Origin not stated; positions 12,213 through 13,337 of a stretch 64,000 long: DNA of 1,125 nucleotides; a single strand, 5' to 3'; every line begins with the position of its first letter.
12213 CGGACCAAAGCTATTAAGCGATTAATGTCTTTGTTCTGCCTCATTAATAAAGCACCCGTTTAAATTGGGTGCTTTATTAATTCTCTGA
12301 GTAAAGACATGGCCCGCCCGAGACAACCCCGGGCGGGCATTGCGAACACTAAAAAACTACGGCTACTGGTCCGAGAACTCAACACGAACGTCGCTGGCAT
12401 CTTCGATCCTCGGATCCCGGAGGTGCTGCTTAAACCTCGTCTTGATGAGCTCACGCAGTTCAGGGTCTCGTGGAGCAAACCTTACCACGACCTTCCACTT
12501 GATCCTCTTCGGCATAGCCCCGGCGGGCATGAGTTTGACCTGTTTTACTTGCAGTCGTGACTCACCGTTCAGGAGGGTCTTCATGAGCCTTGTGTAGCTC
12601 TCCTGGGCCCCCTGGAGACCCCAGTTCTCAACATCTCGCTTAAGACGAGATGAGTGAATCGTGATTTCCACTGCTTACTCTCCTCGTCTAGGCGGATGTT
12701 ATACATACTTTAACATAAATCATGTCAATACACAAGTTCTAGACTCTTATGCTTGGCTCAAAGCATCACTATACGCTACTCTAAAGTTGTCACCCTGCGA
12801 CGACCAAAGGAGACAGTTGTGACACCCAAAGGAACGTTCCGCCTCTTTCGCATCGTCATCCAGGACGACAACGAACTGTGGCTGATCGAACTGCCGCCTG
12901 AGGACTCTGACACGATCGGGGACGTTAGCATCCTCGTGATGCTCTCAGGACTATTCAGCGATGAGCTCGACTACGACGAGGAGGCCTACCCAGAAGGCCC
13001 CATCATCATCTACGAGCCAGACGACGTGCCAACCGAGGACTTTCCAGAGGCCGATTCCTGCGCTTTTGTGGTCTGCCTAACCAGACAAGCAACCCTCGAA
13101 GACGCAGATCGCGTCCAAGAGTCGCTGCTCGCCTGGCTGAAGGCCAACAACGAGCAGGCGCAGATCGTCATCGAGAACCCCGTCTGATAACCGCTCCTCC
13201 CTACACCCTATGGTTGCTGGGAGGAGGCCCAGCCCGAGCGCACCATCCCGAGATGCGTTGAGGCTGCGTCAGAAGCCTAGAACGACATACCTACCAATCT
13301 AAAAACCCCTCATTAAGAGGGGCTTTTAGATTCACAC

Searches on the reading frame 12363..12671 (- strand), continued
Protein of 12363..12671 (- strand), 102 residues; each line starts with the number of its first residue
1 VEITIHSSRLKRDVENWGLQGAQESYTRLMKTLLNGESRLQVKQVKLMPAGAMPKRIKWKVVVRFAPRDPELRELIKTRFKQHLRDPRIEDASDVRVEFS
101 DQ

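Call 67: find_encoding_contigs(protein=P0014, flank=5000, max_places=3)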
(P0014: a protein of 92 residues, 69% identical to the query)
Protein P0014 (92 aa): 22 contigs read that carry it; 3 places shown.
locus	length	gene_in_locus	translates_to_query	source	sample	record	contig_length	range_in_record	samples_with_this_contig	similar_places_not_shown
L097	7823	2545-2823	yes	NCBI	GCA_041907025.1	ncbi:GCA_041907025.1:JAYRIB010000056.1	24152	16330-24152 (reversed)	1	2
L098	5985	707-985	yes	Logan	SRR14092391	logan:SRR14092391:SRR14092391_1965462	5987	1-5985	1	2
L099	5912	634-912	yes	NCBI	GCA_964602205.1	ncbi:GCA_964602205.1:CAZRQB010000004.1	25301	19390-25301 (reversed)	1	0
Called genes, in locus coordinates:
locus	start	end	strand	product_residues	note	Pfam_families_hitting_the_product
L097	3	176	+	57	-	?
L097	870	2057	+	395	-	PF00009:GTP_EFTU, PF03144:GTP_EFTU_D2, PF03143:GTP_EFTU_D3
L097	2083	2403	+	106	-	PF00338:Ribosomal_S10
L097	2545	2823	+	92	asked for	-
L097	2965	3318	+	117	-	-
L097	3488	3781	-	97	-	-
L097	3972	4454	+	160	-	-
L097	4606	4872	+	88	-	-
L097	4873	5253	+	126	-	-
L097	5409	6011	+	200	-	PF00297:Ribosomal_L3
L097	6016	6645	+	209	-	PF00573:Ribosomal_L4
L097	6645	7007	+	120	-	PF00276:Ribosomal_L23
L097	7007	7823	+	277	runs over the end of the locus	PF00181:Ribosomal_L2_N, PF03947:Ribosomal_L2_C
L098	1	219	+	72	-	?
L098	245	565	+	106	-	PF00338:Ribosomal_S10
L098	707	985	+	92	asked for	-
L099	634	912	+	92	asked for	-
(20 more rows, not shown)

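Call 72: search_dna_similar(query=window:12366-12671:-, collection=phages, mode=protein, max_evalue=1, max_rows=10)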
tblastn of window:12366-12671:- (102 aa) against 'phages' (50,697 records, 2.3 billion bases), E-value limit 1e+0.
No match.

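Call 85: search_protein_families(library=pfam, alignment_id=A5, max_evalue=5)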
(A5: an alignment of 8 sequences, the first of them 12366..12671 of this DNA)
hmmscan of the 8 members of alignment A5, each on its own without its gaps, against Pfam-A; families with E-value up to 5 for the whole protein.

A. member 1, window:12366-12671:- (102 aa): 0 families

B. families by the number of members that match (of 8 scanned): 3 families
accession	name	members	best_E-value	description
PF18545.6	HalOD1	1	0.043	Halobacterial output domain 1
PF00564.30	PB1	1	0.069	PB1 domain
PF04965.19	GPW_gp25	1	0.15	Baseplate wedge protein gp25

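Call 99: find_related_loci(query=A5, collection=viral_contigs, flank=5000)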
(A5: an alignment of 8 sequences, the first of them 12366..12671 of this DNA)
Query A5 (102 aa) in viral_contigs; peptide patterns used: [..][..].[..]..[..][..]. (x = any residue, [..] = any of these).
10 stretches matched a pattern, but none encodes a relative of the query by tblastn (E <= 1e-3).

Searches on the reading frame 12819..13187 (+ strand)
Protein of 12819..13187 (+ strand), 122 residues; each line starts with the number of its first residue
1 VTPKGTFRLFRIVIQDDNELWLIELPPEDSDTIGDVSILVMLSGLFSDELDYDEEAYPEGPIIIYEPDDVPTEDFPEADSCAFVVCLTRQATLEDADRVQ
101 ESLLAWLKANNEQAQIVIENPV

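Call 6: search_protein_families(library=pfam, proteins=[window:12819-13187:+], max_evalue=1)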
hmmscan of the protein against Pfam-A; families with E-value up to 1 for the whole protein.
window:12819-13187:+ (122 aa): 0 families

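Call 9: search_protein_families(library=phrogs, proteins=[window:12819-13187:+], max_evalue=1)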
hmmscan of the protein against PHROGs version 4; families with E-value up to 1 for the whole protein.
window:12819-13187:+ (122 aa): 0 families

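Call 10: search_protein_families(library=ncbifam, proteins=[window:12819-13187:+], max_evalue=1)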
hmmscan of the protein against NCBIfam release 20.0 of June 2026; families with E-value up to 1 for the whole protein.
window:12819-13187:+ (122 aa): 0 families

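Call 11: search_protein_families(library=padloc, proteins=[window:12819-13187:+], max_evalue=1)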
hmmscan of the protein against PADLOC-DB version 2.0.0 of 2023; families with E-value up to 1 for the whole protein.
window:12819-13187:+ (122 aa): 0 families

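Call 13: find_homologous_proteins(query=window:12819-13187:+, max_evalue=0.01)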
Query window:12819-13187:+ (122 aa): 4 proteins with E <= 0.01 among 12 candidates.
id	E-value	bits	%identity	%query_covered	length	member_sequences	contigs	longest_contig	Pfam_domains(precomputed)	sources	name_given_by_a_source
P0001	1.7e-74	266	100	100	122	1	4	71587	-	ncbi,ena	-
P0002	5.2e-64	232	84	100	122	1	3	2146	-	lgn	-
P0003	1.3e-47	179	67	100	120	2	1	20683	-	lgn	-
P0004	1.6e-45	172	63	99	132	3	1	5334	-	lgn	-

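Call 15: find_encoding_contigs(protein=P0001, flank=6000, max_places=4)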
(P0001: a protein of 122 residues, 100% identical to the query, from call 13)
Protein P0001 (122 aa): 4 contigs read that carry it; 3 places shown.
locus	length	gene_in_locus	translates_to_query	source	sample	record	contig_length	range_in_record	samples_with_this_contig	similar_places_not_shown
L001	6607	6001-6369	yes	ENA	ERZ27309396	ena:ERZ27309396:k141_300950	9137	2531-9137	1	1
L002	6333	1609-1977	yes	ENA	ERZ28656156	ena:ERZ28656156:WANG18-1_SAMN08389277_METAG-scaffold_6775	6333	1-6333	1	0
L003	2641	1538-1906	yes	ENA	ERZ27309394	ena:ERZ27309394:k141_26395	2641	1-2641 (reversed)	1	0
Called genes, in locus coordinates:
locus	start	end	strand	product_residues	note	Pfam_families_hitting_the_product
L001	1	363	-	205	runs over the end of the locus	PF07650:KH_2, PF13083:KH_KhpA-B (faint), PF00189:Ribosomal_S3_C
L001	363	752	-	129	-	PF00237:Ribosomal_L22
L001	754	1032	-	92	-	PF00203:Ribosomal_S19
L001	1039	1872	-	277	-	PF00181:Ribosomal_L2_N, PF03947:Ribosomal_L2_C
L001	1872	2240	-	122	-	PF00276:Ribosomal_L23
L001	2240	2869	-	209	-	PF00573:Ribosomal_L4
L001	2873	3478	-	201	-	PF00297:Ribosomal_L3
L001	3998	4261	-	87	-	-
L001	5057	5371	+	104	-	-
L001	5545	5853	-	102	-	-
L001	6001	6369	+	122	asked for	-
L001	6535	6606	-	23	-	?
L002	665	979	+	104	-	-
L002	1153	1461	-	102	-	-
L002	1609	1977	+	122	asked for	-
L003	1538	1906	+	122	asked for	-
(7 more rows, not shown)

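Call 16: find_encoding_contigs(protein=P0003, flank=8000, max_places=3)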
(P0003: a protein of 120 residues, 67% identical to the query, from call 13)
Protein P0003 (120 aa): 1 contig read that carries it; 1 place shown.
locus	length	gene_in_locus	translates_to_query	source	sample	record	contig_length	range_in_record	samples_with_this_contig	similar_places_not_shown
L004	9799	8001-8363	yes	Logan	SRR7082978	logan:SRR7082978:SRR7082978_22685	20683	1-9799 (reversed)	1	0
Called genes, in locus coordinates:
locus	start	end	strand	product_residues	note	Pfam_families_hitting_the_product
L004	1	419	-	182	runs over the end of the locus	PF00281:Ribosomal_L5, PF00673:Ribosomal_L5_C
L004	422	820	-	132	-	PF00467:KOW, PF17136:ribosomal_L24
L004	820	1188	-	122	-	PF00238:Ribosomal_L14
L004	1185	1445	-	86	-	PF00366:Ribosomal_S17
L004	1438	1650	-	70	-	PF00831:Ribosomal_L29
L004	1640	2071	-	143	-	PF00252:Ribosomal_L16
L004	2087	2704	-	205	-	PF07650:KH_2, PF00189:Ribosomal_S3_C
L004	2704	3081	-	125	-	PF00237:Ribosomal_L22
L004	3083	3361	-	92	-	PF00203:Ribosomal_S19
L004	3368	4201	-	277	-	PF00181:Ribosomal_L2_N, PF03947:Ribosomal_L2_C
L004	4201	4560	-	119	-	PF00276:Ribosomal_L23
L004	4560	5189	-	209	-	PF00573:Ribosomal_L4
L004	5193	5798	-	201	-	PF00297:Ribosomal_L3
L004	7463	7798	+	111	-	-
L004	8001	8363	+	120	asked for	-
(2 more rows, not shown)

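Call 17: find_encoding_contigs(protein=P0004, flank=6000, max_places=3)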
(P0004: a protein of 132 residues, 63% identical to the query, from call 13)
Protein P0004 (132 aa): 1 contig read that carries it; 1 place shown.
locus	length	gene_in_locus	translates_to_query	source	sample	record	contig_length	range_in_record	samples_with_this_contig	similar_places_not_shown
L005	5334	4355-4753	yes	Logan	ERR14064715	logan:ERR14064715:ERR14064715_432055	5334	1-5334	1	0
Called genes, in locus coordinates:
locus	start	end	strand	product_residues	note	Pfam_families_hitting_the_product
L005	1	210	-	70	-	?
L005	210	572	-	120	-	PF00276:Ribosomal_L23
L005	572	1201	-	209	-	PF00573:Ribosomal_L4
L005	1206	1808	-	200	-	PF00297:Ribosomal_L3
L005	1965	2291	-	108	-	-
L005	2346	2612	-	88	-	-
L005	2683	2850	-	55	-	-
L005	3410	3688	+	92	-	-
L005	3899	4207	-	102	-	-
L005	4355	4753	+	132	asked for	-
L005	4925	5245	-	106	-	PF00338:Ribosomal_S10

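Call 18: find_encoding_contigs(protein=P0002, flank=3000, max_places=3)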
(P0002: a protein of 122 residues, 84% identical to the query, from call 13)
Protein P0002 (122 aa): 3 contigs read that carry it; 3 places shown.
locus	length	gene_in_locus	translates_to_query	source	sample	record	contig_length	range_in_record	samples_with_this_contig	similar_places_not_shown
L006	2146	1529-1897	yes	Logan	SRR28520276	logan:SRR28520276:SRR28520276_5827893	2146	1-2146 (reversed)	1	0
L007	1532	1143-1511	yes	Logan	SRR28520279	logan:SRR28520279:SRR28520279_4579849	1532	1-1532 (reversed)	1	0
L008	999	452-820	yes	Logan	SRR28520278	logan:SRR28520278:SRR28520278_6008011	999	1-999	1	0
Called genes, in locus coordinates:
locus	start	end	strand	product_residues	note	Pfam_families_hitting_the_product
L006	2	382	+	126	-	?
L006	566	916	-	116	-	-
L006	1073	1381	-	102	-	-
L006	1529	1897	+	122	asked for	-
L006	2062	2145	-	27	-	?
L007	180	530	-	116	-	-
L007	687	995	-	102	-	-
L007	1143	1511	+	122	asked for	-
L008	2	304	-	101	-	?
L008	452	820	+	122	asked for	-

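Call 25: find_related_loci(query=A1, collection=genome_contigs, flank=8000)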
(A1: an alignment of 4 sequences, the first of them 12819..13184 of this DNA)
Query A1 (122 aa) in genome_contigs; peptide patterns used: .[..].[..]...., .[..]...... (x = any residue, [..] = any of these).
49 stretches matched a pattern, but none encodes a relative of the query by tblastn (E <= 1e-3).

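Call 34: search_solved_structures(query=A1, max_evalue=10)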
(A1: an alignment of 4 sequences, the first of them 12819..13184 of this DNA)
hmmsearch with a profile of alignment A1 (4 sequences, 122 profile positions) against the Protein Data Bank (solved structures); distinct sequences matched with E-value up to 10: 2.
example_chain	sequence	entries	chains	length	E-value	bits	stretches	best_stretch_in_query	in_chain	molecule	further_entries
5lgg_A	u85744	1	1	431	1.1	12.3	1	45-106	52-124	Anaphase-promoting complex subunit 1,Anaphase-promoting complex subunit 1,Anaphase-promoti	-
6sub_A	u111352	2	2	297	1.3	12.1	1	26-47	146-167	Receptor-type tyrosine-protein phosphatase U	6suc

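Call 39: predict_structure(alignment_id=A1)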
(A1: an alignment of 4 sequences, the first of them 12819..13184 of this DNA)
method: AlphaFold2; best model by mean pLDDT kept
length: 122 residues; sequences in the alignment: 4
mean_pLDDT: 69.4   pTM: 0.66
mean pLDDT of the five models: 69.4, 46.7, 45.4, 45.2, 41.8
residues with pLDDT >= 90: 0; 70-90: 63; 50-70: 46; < 50: 13
segments of 3 or more residues with pLDDT < 50: 1-5, 76-79
pLDDT, mean of each block of 10 residues (from residue 1): 57 80 70 71 70 62 57 50 68 83 85 81 63
secondary structure, 60 per line:
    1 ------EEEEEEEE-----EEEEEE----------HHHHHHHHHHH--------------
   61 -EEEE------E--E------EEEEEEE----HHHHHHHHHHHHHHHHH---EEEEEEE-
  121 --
elements in order: E7-14 E20-25 H36-46 E62-65 E82-88 H93-109 E113-119

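Call 49: fold_search(model_id=the predicted structure, library=pdb)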
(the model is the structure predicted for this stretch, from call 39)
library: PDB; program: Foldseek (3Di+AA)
matches with E <= 10: 979; with E <= 0.001: 3
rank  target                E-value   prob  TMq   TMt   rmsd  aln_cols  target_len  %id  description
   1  7jvs_B                2.8e-04  1.00  0.35  0.39   8.0       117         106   12  Crystal Structure of an Essential Ribosomal Processing Protease Prp from S. aureus in complex with a Substrate Peptide (released 2021-09-01)
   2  7kld_B                5.2e-04  0.99  0.35  0.38   8.2       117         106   11  Crystal Structure of an Essential Ribosomal Processing Protease Prp from S. aureus in complex with a covalently linked (released 2021-09-01)
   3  2idl_B                5.6e-04  1.00  0.38  0.39   8.1       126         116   11  Crystal Structure of Conserved Protein of Unknown Function from Streptococcus pneumoniae (released 2006-10-17)
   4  7kld_A                1.1e-03  0.99  0.35  0.40   8.1       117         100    9  Crystal Structure of an Essential Ribosomal Processing Protease Prp from S. aureus in complex with a covalently linked (released 2021-09-01)
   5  2g0j_D                1.3e-03  0.99  0.38  0.40   7.5       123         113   13  Crystal structure of SMU.848 from Streptococcus mutans (released 2006-08-08)
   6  2g0i_B                3.3e-03  0.98  0.38  0.40   7.6       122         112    9  Crystal structure of SMU.848 from Streptococcus mutans (released 2006-08-08)
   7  2g0j_A                3.6e-03  0.69  0.27  0.28   8.9       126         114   13  Crystal structure of SMU.848 from Streptococcus mutans (released 2006-08-08)
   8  2g0j_C                4.3e-03  0.97  0.38  0.39   7.7       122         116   10  Crystal structure of SMU.848 from Streptococcus mutans (released 2006-08-08)
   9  2g0i_A                5.9e-03  0.94  0.38  0.41   7.7       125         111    9  Crystal structure of SMU.848 from Streptococcus mutans (released 2006-08-08)
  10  1s12_A                9.3e-03  0.92  0.36  0.44   6.6       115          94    8  Crystal structure of TM1457 (released 2004-12-07)
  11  1s12_C                1.4e-02  0.82  0.33  0.40   6.9       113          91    8  Crystal structure of TM1457 (released 2004-12-07)
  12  2k8e_MODEL_1_A        1.4e-02  0.25  0.22  0.23  16.1       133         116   10  Solution NMR Structure of protein of unknown function yegP from E. coli. Ontario Center for Structural Proteom (released 2008-10-14)
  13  1uy6                  2.3e-02  0.57  0.38  0.25  10.4       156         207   10  Human Hsp90-alpha with 9-Butyl-8-(3,4,5-trimethoxy-benzyl)-9H-purin-6-ylamine (released 2004-07-01)
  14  6olx                  2.4e-02  0.60  0.38  0.25  10.8       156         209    9  Hsp90-alpha S52A bound to PU-11-trans (released 2019-07-03)
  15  3k99_B                4.3e-02  0.60  0.41  0.26  10.5       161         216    8  HSP90 N-terminal domain in complex with 4-(1,3-dihydro-2H-isoindol-2-ylcarbonyl)benzene-1,3-diol (released 2010-02-09)
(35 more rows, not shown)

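Call 62: fold_search(model_id=the predicted structure, library=viral)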
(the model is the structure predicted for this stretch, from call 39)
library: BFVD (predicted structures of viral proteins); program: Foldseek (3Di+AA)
matches with E <= 10: 628; with E <= 0.001: 0
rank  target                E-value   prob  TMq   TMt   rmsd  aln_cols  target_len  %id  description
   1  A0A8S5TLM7            1.6e-03  0.99  0.40  0.41   7.9       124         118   10  Cysteine protease [Podoviridae sp. ctS6V7]
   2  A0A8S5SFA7            5.2e-03  0.92  0.33  0.40   8.0       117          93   11  Cysteine protease [Podoviridae sp. ctZih56]
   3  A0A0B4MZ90            5.9e-03  0.98  0.40  0.45   6.4       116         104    6  Uncharacterized protein [Streptococcus phage SOCP]
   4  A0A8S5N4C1            6.3e-03  0.80  0.31  0.32   7.9       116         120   15  YsxB-like protein [Siphoviridae sp. ct5Px37]
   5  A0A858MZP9            7.7e-03  1.00  0.43  0.54   6.0       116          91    7  (no name in the UniProt tables at hand)
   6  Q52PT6                8.2e-03  0.98  0.39  0.55   7.2       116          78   11  Uncharacterized protein [Xanthomonas phage Xp15]
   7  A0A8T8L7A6            1.7e-02  0.91  0.42  0.48   7.5       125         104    9  (no name in the UniProt tables at hand)
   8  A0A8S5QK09            1.7e-02  0.85  0.33  0.32   7.6       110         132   12  Cysteine protease [Podoviridae sp. ctdRZ1]
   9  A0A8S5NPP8            2.0e-02  0.90  0.40  0.43   7.3       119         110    8  Cysteine protease [Myoviridae sp. ctagO6]
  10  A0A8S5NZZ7            2.0e-02  0.75  0.37  0.39   7.2       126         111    8  Uncharacterized protein [Myoviridae sp. ctLnO19]
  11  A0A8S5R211            2.6e-02  0.69  0.39  0.37   7.8       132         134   13  Uncharacterized protein [Siphoviridae sp. ctXX925]
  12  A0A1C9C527            2.8e-02  0.85  0.35  0.31   6.1       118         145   13  Uncharacterized protein [Heterosigma akashiwo virus 01]
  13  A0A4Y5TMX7            4.3e-02  0.63  0.34  0.37   7.8       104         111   14  (no name in the UniProt tables at hand)
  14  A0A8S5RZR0            6.8e-02  0.66  0.35  0.45   5.8       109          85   13  Uncharacterized protein [Myoviridae sp. ctNQV2]
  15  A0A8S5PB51            8.7e-02  0.51  0.35  0.33   7.1       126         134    8  YsxB-like protein [Siphoviridae sp. ctsfh5]
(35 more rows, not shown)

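Call 71: search_dna_similar(query=window:12819-13184:+, collection=phages, mode=protein, max_evalue=1, max_rows=10)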
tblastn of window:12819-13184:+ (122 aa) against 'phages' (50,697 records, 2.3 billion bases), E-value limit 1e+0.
No match.

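Call 86: search_protein_families(library=pfam, proteins=[P0002, P0003, P0004], max_evalue=5)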
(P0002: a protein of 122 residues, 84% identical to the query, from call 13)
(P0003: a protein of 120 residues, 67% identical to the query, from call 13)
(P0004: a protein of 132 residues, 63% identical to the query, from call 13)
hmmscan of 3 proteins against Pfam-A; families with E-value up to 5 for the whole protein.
P0002 (122 aa): 1 family
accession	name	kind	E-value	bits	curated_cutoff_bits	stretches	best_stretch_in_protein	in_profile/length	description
PF19963.4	VMAP-M1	-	0.094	13.8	25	1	69-113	43-86/113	vWA-MoxR associated protein middle region (VMAP-M) 1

P0003 (120 aa): 0 families

P0004 (132 aa): 0 families

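Call 98: find_related_loci(query=A1, collection=viral_contigs, flank=5000)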
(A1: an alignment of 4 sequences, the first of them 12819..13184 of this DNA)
Query A1 (122 aa) in viral_contigs; peptide patterns used: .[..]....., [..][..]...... (x = any residue, [..] = any of these).
87 stretches matched a pattern, but none encodes a relative of the query by tblastn (E <= 1e-3).

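Call 100: find_related_loci(query=A1, collection=metagenome_contigs, flank=5000)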
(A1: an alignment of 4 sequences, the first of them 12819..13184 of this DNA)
Query A1 (122 aa) in metagenome_contigs; peptide patterns used: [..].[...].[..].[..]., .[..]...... (x = any residue, [..] = any of these).
204 stretches matched a pattern, but none encodes a relative of the query by tblastn (E <= 1e-3).
